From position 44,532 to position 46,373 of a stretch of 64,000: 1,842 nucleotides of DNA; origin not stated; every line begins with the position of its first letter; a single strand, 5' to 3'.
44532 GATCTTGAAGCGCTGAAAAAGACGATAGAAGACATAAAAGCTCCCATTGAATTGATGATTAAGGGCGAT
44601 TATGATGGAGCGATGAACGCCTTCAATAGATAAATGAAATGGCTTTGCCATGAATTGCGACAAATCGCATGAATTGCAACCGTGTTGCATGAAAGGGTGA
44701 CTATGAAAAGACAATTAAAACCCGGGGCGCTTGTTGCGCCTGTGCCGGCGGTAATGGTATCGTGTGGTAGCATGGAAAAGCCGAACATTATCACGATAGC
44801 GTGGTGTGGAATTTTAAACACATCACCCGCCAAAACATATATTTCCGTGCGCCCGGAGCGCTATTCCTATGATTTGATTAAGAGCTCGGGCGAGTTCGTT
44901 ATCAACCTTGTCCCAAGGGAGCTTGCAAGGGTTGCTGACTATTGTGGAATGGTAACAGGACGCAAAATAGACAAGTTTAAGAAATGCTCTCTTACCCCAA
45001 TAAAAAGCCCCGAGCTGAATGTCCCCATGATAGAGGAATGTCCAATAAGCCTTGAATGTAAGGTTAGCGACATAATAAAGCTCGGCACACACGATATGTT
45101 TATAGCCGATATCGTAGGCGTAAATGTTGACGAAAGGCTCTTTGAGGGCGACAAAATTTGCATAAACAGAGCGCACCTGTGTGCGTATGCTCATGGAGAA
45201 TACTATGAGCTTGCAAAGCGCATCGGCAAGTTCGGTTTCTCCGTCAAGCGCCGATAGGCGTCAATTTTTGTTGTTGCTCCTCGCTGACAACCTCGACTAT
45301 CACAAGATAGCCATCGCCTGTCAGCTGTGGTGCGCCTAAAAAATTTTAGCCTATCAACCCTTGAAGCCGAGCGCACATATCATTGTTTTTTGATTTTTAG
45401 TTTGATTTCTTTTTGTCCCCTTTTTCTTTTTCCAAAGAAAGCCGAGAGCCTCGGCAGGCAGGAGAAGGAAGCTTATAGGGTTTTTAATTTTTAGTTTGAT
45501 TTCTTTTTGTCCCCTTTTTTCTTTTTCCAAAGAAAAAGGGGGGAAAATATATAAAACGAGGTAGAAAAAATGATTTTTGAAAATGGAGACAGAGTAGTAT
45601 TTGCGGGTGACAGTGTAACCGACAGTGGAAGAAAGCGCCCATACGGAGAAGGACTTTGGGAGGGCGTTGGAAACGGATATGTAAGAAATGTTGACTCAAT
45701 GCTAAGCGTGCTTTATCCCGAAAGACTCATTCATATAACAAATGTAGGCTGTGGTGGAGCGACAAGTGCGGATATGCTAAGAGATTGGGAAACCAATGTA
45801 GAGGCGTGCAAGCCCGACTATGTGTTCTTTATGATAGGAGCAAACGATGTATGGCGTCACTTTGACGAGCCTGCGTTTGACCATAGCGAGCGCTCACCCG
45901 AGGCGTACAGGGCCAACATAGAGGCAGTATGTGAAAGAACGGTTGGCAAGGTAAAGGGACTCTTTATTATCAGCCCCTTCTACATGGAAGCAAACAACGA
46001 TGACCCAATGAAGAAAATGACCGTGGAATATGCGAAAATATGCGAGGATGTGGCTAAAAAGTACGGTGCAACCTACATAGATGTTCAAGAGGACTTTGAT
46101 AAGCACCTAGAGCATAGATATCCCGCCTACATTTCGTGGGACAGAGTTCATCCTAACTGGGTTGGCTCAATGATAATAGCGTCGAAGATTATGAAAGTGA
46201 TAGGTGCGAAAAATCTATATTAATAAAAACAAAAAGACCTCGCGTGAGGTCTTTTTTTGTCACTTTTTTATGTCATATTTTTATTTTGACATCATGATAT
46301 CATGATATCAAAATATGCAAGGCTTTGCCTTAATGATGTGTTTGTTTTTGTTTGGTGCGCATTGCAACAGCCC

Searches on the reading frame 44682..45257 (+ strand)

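Call 52: search_protein_families(library=pfam, proteins=[window:44682-45257:+])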
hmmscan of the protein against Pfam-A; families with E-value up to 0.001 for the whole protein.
window:44682-45257:+ (191 aa): 1 family
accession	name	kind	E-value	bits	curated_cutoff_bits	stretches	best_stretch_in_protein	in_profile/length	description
PF01613.24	Flavin_Reduct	-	1.5e-29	103.5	27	1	20-176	5-151/153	Flavin reductase like domain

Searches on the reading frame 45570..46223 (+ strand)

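Call 52: search_protein_families(library=pfam, proteins=[window:45570-46223:+])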
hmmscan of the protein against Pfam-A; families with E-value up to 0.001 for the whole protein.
window:45570-46223:+ (217 aa): 3 families
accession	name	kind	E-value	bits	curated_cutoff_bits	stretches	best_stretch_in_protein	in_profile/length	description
PF13472.12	Lipase_GDSL_2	-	6.4e-25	89.1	32.9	1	11-199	1-175/178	GDSL-like Lipase/Acylhydrolase family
PF00657.28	Lipase_GDSL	-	5.1e-14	53.3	23.6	1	9-207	1-208/208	GDSL-like Lipase/Acylhydrolase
PF04311.20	DUF459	-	5.3e-07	29.6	27.2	1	72-188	50-164/197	Protein of unknown function (DUF459)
